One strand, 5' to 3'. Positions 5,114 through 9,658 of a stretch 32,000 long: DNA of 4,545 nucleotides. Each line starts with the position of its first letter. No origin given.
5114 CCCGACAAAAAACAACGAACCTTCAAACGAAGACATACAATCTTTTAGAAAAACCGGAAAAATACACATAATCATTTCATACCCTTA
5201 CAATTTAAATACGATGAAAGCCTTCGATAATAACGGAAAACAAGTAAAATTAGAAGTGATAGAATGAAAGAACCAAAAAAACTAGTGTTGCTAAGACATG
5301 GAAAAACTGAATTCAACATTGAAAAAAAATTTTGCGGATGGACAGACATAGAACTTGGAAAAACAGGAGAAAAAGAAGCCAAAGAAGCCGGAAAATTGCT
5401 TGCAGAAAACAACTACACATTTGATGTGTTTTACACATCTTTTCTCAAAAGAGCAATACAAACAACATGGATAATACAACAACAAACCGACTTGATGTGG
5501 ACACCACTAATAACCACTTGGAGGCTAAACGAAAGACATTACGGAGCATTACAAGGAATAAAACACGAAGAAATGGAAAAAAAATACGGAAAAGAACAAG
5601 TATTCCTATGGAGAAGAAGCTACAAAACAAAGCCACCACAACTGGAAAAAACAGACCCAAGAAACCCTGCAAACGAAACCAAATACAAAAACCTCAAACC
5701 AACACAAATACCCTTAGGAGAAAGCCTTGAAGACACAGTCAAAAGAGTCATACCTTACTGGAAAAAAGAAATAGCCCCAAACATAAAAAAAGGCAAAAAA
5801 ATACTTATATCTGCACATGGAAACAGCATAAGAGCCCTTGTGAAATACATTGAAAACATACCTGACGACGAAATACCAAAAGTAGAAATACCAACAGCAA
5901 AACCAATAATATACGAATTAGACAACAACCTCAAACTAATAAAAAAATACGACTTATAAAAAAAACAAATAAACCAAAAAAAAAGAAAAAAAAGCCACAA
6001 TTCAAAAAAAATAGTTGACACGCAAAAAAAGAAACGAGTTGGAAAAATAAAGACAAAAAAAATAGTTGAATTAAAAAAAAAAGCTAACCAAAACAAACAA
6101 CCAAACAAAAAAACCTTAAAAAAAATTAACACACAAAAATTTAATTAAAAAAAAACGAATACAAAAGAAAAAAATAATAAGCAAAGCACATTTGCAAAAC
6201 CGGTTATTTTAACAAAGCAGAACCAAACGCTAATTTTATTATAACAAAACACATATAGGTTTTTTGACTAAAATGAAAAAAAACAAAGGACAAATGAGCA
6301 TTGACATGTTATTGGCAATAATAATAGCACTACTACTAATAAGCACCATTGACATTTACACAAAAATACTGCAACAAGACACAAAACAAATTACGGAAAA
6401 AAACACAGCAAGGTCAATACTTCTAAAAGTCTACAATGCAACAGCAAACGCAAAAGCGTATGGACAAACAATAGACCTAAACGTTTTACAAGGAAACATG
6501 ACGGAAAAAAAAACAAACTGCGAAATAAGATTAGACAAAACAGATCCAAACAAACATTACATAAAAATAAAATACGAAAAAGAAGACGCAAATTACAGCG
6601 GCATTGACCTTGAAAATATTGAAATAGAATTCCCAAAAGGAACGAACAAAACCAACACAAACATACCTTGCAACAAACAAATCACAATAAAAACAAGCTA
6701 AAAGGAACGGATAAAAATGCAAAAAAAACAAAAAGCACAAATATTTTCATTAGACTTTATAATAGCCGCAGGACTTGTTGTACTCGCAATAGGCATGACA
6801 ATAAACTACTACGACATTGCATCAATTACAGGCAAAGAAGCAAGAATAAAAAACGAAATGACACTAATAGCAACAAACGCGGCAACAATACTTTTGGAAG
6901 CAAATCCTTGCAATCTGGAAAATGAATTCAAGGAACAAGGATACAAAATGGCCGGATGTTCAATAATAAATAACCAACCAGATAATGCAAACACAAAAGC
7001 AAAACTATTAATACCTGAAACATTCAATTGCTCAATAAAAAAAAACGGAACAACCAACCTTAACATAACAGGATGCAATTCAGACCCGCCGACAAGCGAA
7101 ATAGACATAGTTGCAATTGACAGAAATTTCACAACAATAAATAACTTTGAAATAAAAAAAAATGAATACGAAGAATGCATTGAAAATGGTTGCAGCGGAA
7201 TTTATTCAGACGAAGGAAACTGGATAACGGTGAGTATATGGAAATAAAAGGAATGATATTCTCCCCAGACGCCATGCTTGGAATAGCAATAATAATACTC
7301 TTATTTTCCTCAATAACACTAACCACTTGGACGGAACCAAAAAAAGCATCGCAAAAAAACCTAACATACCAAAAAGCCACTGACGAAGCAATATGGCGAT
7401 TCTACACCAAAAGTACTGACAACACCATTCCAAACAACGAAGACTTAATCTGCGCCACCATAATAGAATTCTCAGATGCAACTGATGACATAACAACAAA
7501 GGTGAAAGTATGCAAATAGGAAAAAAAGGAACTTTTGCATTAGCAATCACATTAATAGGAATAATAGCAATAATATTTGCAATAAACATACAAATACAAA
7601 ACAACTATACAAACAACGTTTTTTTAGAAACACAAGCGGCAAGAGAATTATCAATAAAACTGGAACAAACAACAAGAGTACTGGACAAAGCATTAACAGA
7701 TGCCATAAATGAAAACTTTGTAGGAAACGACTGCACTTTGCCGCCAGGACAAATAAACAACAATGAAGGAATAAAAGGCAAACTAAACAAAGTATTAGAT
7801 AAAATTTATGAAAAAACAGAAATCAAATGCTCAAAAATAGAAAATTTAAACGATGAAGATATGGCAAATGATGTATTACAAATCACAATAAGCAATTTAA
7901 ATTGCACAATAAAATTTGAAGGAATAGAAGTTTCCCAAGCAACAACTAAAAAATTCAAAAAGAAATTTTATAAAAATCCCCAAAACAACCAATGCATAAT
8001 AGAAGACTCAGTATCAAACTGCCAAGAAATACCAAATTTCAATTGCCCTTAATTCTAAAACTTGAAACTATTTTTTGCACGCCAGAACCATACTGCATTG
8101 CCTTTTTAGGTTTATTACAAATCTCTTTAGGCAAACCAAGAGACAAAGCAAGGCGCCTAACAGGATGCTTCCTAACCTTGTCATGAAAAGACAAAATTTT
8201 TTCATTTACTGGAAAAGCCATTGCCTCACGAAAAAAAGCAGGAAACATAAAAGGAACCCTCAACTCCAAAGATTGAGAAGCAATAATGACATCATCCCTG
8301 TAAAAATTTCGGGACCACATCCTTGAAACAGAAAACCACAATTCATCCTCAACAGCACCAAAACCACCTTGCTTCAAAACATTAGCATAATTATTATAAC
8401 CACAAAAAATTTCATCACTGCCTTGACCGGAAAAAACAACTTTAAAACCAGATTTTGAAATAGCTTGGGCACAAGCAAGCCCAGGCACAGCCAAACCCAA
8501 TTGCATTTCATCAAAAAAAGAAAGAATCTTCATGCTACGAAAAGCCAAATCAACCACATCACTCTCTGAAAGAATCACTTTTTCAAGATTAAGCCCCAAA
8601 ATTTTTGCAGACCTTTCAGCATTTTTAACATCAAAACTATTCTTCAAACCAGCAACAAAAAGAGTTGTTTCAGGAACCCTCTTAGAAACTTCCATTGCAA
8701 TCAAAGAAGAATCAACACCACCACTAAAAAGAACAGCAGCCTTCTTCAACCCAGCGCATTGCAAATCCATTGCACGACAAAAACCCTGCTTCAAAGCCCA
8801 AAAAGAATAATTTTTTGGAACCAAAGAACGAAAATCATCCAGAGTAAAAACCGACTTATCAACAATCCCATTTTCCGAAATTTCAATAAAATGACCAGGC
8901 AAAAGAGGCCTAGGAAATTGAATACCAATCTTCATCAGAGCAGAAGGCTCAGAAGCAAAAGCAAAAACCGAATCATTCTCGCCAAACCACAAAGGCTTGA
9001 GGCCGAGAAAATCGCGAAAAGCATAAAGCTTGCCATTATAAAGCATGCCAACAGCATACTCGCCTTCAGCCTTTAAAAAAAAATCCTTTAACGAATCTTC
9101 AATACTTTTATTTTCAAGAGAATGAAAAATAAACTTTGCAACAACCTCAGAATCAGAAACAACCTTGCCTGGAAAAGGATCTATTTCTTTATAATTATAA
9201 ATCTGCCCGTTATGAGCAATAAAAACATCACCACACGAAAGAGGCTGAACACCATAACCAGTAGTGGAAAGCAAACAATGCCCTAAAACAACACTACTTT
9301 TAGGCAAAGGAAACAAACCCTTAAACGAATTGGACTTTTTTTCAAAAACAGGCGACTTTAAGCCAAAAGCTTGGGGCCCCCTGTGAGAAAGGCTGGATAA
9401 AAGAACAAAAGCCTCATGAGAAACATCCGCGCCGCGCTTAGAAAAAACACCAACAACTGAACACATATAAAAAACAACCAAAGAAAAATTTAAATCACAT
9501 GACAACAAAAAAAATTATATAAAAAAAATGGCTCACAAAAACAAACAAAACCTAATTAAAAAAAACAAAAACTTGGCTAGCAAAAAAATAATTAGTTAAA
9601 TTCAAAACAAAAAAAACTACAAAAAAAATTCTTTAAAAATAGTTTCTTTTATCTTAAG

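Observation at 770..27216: Strand-polarised dispersed motif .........-(A)n confined to poly-A intergenic islands (at least 18 copies)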

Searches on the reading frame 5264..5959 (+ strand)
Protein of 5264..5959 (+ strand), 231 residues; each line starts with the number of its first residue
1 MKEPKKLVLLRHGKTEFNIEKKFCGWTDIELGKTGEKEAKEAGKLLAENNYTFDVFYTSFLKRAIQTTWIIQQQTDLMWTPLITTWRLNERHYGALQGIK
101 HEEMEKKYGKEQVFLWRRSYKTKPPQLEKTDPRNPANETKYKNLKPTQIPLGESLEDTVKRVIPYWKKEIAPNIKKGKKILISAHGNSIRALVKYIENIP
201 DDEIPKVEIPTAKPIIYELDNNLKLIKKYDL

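Call 11: search_protein_families(library=pfam, proteins=[window:5264-5959:+], max_evalue=0.001)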
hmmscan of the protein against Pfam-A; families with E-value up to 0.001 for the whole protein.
window:5264-5959:+ (231 aa): 1 family
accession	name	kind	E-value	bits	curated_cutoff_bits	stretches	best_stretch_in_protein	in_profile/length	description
PF00300.27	His_Phos_1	-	1.3e-39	136.3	21.7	2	7-129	1-118/194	Histidine phosphatase superfamily (branch 1)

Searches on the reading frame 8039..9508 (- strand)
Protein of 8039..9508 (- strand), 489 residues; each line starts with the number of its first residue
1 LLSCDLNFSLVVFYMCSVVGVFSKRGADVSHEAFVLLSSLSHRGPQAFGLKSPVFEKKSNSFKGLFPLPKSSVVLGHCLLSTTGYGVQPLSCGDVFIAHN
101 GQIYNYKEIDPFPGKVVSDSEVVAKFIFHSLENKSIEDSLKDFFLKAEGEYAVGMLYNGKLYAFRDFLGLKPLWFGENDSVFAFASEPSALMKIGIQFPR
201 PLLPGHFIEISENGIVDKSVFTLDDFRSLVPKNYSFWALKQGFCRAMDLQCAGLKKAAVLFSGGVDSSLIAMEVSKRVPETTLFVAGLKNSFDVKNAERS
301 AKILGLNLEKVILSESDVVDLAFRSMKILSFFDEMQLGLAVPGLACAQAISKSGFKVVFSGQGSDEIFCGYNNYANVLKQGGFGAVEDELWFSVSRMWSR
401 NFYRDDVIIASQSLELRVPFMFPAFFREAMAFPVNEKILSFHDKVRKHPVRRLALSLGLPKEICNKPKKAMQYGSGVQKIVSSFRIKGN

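Call 10: search_protein_families(library=pfam, proteins=[window:8039-9508:-], max_evalue=0.001)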
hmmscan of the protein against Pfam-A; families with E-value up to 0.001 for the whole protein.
window:8039-9508:- (489 aa): 4 families
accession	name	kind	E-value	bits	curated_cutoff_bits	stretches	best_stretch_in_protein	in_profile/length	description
PF00733.27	Asn_synthase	-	3.4e-33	116.2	21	2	240-375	3-139/354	Asparagine synthase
PF13537.11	GATase_7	-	2.1e-14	54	25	1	85-192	11-122/123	Glutamine amidotransferase domain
PF13522.11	GATase_6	-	1e-10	42.2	27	1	70-187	9-130/130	Glutamine amidotransferase domain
PF24167.1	DUF7411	-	6.9e-07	29.5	28.7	1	256-324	2-68/194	Family of unknown function (DUF7411)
